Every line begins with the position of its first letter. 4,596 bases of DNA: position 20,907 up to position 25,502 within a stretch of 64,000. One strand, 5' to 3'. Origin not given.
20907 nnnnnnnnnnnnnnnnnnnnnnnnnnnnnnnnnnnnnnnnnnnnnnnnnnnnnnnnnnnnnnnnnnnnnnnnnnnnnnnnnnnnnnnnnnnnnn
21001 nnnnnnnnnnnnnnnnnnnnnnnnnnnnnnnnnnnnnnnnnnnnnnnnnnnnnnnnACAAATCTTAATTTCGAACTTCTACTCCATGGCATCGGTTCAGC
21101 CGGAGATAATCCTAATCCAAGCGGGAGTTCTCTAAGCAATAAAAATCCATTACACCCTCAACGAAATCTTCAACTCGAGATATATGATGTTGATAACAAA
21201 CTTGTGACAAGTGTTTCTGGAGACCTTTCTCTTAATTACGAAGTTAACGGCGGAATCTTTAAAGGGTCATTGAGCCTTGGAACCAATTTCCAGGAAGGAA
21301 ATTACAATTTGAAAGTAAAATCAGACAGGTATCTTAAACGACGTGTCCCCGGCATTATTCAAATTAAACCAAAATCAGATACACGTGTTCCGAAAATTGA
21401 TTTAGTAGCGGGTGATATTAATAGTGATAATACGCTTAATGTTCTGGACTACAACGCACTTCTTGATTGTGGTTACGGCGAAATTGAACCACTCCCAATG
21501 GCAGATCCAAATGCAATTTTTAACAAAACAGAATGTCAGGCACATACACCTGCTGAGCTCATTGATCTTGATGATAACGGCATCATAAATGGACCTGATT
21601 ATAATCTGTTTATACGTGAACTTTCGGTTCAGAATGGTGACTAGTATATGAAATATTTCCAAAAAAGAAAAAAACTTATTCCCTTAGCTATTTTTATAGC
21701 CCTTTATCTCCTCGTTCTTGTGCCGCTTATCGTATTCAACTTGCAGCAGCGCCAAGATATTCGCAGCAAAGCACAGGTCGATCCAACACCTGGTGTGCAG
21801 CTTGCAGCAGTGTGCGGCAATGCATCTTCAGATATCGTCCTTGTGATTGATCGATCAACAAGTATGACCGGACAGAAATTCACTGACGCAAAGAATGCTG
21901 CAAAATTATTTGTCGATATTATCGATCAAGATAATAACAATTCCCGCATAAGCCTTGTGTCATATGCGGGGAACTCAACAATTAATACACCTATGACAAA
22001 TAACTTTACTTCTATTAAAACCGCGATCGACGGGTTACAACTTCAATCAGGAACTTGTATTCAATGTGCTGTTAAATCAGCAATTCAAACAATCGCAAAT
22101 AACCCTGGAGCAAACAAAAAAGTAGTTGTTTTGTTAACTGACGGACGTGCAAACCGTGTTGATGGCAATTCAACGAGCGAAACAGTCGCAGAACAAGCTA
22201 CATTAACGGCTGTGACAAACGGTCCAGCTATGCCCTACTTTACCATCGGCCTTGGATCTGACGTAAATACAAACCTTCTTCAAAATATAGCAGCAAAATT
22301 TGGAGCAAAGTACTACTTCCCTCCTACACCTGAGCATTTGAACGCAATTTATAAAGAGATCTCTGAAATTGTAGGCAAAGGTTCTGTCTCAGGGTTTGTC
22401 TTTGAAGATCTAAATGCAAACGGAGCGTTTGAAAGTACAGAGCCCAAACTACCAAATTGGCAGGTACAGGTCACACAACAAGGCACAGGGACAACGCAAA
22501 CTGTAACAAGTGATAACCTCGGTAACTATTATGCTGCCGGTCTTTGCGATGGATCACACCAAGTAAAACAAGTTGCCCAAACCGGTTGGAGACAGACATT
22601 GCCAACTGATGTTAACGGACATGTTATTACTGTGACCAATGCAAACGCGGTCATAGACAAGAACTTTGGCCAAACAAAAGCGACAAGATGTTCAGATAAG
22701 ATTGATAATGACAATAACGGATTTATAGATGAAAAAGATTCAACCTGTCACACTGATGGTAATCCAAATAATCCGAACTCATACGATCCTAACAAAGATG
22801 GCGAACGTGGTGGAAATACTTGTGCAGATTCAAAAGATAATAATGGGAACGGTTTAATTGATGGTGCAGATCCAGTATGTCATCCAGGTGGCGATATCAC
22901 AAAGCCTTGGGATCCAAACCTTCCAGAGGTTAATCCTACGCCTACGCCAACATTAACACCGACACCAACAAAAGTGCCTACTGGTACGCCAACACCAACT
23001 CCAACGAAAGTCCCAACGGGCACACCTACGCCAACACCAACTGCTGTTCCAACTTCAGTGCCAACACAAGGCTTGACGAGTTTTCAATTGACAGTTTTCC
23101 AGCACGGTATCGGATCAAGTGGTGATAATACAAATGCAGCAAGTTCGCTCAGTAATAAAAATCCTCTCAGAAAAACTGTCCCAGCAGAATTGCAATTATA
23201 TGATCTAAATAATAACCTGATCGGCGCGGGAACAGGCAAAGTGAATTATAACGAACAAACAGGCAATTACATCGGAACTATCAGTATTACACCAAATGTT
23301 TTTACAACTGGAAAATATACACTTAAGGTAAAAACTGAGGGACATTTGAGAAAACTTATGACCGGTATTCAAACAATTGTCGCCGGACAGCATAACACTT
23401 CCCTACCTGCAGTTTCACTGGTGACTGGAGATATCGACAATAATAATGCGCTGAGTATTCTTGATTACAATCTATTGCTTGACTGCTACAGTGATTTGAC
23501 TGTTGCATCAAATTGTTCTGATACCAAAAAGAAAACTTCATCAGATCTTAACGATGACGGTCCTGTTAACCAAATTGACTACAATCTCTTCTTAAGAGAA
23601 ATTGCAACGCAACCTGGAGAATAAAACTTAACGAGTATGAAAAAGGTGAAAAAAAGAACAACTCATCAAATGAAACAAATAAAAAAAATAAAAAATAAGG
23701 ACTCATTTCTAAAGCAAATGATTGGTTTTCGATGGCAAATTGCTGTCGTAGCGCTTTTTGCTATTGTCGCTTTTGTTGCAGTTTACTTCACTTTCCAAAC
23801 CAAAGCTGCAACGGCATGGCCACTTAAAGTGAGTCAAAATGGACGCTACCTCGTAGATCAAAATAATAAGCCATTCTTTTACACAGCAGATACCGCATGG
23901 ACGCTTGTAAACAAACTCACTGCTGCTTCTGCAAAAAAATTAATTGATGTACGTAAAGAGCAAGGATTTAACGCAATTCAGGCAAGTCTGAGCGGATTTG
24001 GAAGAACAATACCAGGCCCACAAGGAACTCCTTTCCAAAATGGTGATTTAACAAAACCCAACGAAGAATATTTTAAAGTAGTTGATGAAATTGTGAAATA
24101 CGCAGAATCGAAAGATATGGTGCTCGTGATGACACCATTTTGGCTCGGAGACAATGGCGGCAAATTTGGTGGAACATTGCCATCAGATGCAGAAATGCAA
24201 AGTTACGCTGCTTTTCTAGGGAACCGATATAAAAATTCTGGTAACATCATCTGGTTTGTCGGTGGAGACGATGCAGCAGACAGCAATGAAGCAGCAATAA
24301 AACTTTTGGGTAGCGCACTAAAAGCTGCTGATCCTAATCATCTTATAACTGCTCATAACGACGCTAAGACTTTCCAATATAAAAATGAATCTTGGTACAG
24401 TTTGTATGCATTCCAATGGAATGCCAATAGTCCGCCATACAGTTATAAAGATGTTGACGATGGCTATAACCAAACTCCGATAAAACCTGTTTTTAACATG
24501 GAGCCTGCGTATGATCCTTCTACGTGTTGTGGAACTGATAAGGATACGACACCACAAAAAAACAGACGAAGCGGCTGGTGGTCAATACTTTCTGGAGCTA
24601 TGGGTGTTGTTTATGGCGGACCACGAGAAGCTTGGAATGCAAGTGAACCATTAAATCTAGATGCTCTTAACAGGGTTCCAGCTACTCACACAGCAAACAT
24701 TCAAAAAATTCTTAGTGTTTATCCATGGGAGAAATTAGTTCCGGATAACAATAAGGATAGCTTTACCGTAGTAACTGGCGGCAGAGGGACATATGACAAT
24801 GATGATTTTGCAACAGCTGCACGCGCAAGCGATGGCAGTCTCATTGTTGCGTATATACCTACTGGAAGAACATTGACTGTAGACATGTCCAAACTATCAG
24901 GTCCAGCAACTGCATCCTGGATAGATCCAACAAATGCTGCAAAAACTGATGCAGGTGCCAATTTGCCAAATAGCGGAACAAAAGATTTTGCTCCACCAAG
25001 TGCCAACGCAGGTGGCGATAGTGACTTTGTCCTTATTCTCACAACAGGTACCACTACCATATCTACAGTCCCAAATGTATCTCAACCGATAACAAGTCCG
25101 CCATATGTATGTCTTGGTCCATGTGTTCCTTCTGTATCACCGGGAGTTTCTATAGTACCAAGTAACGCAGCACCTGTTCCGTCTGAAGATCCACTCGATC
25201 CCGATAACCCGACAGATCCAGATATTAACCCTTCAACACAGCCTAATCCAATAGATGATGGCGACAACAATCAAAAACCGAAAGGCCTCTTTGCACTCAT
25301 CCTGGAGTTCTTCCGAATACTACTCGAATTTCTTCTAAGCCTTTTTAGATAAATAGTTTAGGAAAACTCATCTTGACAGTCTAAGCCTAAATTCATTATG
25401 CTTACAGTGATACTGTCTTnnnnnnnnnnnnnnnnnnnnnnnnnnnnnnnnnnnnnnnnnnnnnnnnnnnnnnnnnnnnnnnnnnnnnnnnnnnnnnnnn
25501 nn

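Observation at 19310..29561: Tandem array of paralogous surface proteins mixing cohesin-like and dockerin modules with VWA, CHRD and Ca-binding repeats, plus an embedded glycoside hydrolase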

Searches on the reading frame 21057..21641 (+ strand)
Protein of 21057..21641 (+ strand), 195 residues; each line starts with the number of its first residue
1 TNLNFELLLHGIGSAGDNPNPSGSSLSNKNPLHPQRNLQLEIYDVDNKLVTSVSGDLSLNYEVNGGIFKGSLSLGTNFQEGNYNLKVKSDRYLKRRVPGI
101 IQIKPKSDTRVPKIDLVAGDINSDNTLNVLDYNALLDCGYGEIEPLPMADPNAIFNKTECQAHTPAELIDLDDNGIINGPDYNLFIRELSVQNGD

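Call 11: search_solved_structures(query=A2, max_evalue=1, show_alignments=2)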
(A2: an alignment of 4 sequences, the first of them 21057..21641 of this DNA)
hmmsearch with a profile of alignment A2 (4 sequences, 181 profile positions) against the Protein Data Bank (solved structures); distinct sequences matched with E-value up to 1: 23.
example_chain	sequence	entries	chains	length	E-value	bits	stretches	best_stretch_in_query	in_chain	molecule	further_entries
2b59_B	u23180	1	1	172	1.3e-06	31.5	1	76-168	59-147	Cellulosomal scaffolding protein A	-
3kcp_A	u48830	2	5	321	4.8e-06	29.6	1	76-168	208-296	Cellulosomal-scaffolding protein A | Cellulosome anchoring protein cohesin region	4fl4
5g5d_B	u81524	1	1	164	1.5e-05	28.1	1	76-168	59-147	CELLULOSOMAL-SCAFFOLDING PROTEIN A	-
4wi0_B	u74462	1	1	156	0.00079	22.4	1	72-167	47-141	Cellulosomal scaffoldin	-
4u3s_B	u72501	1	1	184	0.002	21.1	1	72-167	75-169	Cellulosomal scaffoldin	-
4fl4_A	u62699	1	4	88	0.005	19.8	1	117-175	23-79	Glycoside hydrolase family 9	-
5k39_B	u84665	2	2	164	0.019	17.9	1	80-175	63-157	Dockerin module from a protein of unknown function | Ig domain protein group 2 domain protein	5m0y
2vtu_J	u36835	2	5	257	0.026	17.5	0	55-99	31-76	MS2 COAT PROTEIN | COAT PROTEIN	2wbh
4dh2_B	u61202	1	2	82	0.027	17.4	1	114-174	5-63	Dockerin type 1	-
2ccl_B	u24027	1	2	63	0.046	16.7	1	115-174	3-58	ENDO-1,4-BETA-XYLANASE Y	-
5nrk_B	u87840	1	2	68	0.047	16.6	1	117-170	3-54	DocCel5: Type I dockerin repeat domain from A. cellulolyticus family 5 endoglucanase WP_01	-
1ohz_B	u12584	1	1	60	0.065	16.2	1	117-174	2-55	ENDO-1,4-BETA-XYLANASE Y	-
2yik_A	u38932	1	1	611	0.13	15.2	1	110-173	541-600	ENDOGLUCANASE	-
2mte_A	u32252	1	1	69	0.16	14.9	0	152-175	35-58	Cellulose 1,4-beta-cellobiosidase (reducing end) CelS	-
1daq_A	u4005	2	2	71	0.17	14.8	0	152-175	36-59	ENDOGLUCANASE SS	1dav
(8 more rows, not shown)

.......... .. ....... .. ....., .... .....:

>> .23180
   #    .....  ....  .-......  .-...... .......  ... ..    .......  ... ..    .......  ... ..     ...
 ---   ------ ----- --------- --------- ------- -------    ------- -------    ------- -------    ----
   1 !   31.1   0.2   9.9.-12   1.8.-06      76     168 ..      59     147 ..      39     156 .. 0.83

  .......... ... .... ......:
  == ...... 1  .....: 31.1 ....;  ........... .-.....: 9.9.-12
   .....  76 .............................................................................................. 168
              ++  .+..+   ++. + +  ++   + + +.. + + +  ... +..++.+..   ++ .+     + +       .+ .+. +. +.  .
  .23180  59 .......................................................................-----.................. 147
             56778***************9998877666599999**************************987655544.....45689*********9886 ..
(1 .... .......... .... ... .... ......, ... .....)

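Call 50: search_protein_representatives(alignment_id=A2)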
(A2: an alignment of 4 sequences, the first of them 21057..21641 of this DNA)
Query: 4 sequences, 181 profile positions. Proteins with E-value up to 0.001 (for the whole library): 2584; up to 1e-10: 1880; up to 1e-30: 861. The best 150 are listed.
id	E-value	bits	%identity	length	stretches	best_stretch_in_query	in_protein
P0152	1.6e-77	275.7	-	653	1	1-181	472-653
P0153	1.0e-72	259.9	-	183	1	1-181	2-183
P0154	3.0e-70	251.9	-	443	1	1-181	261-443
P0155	1.6e-69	249.6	-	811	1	3-181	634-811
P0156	2.3e-69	249.0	-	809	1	1-181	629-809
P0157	1.2e-68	246.7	-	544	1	3-180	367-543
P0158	1.3e-68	246.6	-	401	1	2-181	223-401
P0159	3.7e-68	245.1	-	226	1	1-181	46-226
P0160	4.8e-68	244.7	-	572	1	1-181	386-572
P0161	1.1e-67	243.6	-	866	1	2-181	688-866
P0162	1.2e-67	243.5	-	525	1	2-181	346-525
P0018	1.4e-67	243.2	-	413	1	2-181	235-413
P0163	1.4e-67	243.2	-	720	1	1-181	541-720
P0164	3.7e-67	241.9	-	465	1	1-181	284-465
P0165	1.6e-66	239.7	-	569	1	1-181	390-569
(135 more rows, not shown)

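Call 57: search_protein_families(library=pfam, alignment_id=A8, max_evalue=0.001)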
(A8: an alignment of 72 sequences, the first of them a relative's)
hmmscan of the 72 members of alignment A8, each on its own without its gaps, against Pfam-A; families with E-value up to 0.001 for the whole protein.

A. member 1, P0152 (653 aa): 5 families
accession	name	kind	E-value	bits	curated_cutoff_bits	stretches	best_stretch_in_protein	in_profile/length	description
PF00092.34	VWA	-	3.5e-18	66.8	23.8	1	44-194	1-143/174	von Willebrand factor type A domain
PF13519.12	VWA_2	-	1.1e-14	55.3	27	1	45-150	1-107/107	von Willebrand factor type A domain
PF17210.9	SdrD_B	-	3.7e-12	46.9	29.7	1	242-312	3-75/112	SdrD B-like domain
PF13620.12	CarboxypepD_reg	-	1.9e-06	28.6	32.3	1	258-312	9-64/82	Carboxypeptidase regulatory-like domain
PF11775.14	CobT_C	-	5.2e-05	23.4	21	1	43-100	13-68/220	Cobalamin biosynthesis protein CobT VWA domain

B. families by the number of members that match (of 72 scanned): 50 families (the first 25 are shown)
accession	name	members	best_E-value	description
PF00404.24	Dockerin_1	50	4e-09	Dockerin type I domain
PF13519.12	VWA_2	26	3.4e-18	von Willebrand factor type A domain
PF00092.34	VWA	25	3e-21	von Willebrand factor type A domain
PF17210.9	SdrD_B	25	2.4e-15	SdrD B-like domain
PF13620.12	CarboxypepD_reg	23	6.7e-23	Carboxypeptidase regulatory-like domain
PF17802.7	SpaA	14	3.8e-07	Prealbumin-like fold domain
PF13768.12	VWA_3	11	1.3e-07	von Willebrand factor type A domain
PF13860.13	FlgD_ig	10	5.6e-05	FlgD Ig-like domain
PF02018.23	CBM_4_9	4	3e-21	Carbohydrate binding domain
PF02369.22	Big_1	4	6.2e-09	Bacterial Ig-like domain (group 1)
PF07452.17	CHRD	3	7.8e-24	CHRD domain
PF13385.13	Laminin_G_3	2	9.8e-23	Concanavalin A-like lectin/glucanases superfamily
PF00150.24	Cellulase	2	1.4e-12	Cellulase (glycosyl hydrolase family 5)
PF07705.17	CARDB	2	3.7e-07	CARDB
PF01835.25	MG2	2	5e-05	MG2 domain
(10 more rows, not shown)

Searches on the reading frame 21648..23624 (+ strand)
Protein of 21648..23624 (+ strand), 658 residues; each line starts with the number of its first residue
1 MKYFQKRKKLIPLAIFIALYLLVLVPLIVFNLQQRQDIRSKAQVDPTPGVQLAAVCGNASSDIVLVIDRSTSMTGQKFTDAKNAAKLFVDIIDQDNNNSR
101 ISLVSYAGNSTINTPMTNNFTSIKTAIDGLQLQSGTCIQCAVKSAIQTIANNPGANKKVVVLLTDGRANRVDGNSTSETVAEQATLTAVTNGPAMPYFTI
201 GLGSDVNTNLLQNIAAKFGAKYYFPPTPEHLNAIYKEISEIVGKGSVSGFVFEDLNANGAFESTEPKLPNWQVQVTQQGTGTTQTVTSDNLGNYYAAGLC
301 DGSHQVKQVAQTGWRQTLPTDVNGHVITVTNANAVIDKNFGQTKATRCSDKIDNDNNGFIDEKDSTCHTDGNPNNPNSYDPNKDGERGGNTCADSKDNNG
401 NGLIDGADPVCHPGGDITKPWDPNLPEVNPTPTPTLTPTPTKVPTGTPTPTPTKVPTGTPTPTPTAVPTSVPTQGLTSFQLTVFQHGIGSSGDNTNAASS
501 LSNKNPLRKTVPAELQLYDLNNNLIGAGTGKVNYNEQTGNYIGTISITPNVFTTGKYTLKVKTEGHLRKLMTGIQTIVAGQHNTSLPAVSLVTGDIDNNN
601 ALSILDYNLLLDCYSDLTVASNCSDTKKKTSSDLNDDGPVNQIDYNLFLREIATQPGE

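Call 3: search_protein_families(library=pfam, proteins=[window:21648-23624:+], max_evalue=1)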
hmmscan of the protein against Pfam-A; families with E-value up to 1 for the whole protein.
window:21648-23624:+ (658 aa): 9 families
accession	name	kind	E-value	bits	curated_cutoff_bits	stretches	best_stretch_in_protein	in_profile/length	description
PF00092.34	VWA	-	8.1e-22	78.7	23.8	1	62-232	1-169/174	von Willebrand factor type A domain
PF13519.12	VWA_2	-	6.1e-18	65.9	27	1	63-166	1-106/107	von Willebrand factor type A domain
PF17210.9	SdrD_B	-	5.1e-08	33.5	29.7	1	247-320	3-76/112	SdrD B-like domain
PF13768.12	VWA_3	-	2.1e-07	31.6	27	1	62-223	2-154/155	von Willebrand factor type A domain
PF13620.12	CarboxypepD_reg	-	5.5e-05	23.9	32.3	1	267-332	13-77/82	Carboxypeptidase regulatory-like domain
PF00404.24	Dockerin_1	-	0.009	16.6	22.9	1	594-648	2-52/57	Dockerin type I domain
PF05762.20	VWA_CoxE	-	0.018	14.9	26.4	1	61-173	57-166/222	VWA domain containing CoxE-like protein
PF13291.12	ACT_4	-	0.14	13.3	27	1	545-577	37-72/80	ACT domain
PF25106.1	VWA_4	-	0.16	12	27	1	63-175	2-113/169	von Willebrand factor A domain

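Call 4: search_protein_families(library=ncbifam, proteins=[window:21648-23624:+], max_evalue=1)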
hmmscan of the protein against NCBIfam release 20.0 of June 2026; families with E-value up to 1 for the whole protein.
window:21648-23624:+ (658 aa): 9 families
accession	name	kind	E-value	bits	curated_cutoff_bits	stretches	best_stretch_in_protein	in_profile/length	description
TIGR02442.1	Cob-chelat-sub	hypoth_equivalog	5.4e-14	51.6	779.45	1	57-223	469-638/641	putative cobaltochelatase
NF033662.1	acid_disulf_rpt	repeat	5.3e-12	45.3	41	2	343-371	2-30/32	acidic double-disulfide repeat-containing protein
TIGR03788.1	marine_srt_targ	equivalog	4.7e-09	35.2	551.65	1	49-220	261-422/629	marine proteobacterial sortase target protein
NF047508.1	VWA_BatA_Lepto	exception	5.1e-09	35.6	380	1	62-240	90-271/315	VWA domain-containing protein BatA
NF010238.0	PRK13685.1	subfamily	7.5e-09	35.1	432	1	63-240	99-296/335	hypothetical protein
TIGR02031.1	BchD-ChlD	equivalog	1.4e-06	27.4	499.55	1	63-226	426-600/608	magnesium chelatase ATPase subunit D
NF047506.1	VWA_BatB_Lepto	exception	1.9e-06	27.3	350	1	58-168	83-198/324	VWA domain-containing protein BatB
NF009943.0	PRK13406.1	equivalog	6e-06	25.1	571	1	60-223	401-565/585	magnesium chelatase subunit D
NF037973.1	metallo_SslE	exception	0.0039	14.6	3000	1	424-473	44-93/1519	lipoprotein metalloprotease SslE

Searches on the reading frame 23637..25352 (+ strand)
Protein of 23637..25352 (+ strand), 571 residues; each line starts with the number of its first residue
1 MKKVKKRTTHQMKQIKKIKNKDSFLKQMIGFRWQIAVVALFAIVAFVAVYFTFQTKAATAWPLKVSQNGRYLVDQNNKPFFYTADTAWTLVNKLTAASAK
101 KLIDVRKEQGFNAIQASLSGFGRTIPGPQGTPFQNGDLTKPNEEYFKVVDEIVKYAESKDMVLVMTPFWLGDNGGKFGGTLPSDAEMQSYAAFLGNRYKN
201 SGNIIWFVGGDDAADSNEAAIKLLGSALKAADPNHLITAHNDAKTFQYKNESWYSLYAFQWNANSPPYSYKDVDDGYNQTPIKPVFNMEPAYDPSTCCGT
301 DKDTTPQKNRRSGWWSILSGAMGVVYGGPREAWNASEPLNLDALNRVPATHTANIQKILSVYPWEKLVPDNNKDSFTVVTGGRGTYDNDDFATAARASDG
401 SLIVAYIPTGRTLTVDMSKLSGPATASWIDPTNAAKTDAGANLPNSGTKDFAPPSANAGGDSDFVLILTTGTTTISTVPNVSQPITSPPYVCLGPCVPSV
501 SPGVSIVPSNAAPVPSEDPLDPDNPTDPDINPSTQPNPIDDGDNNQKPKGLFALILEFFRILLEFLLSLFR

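Call 3: search_protein_families(library=pfam, proteins=[window:23637-25352:+], max_evalue=1)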
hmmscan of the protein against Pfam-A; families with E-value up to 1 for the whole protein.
window:23637-25352:+ (571 aa): 3 families
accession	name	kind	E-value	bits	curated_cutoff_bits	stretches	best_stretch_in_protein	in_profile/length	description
PF13204.13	Apiosidase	-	3.4e-66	224.5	26.5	1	66-360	1-314/320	Apiosidase-like, catalytic domain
PF12904.13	Collagen_bind_2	-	1.8e-13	50.6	22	1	386-468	12-91/92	Putative collagen-binding domain of a collagenase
PF00150.24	Cellulase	-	3.9e-05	23.7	23.5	1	73-206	1-124/272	Cellulase (glycosyl hydrolase family 5)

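Call 4: search_protein_families(library=ncbifam, proteins=[window:23637-25352:+], max_evalue=1)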
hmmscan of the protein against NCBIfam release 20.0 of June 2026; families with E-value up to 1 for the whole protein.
window:23637-25352:+ (571 aa): 0 families
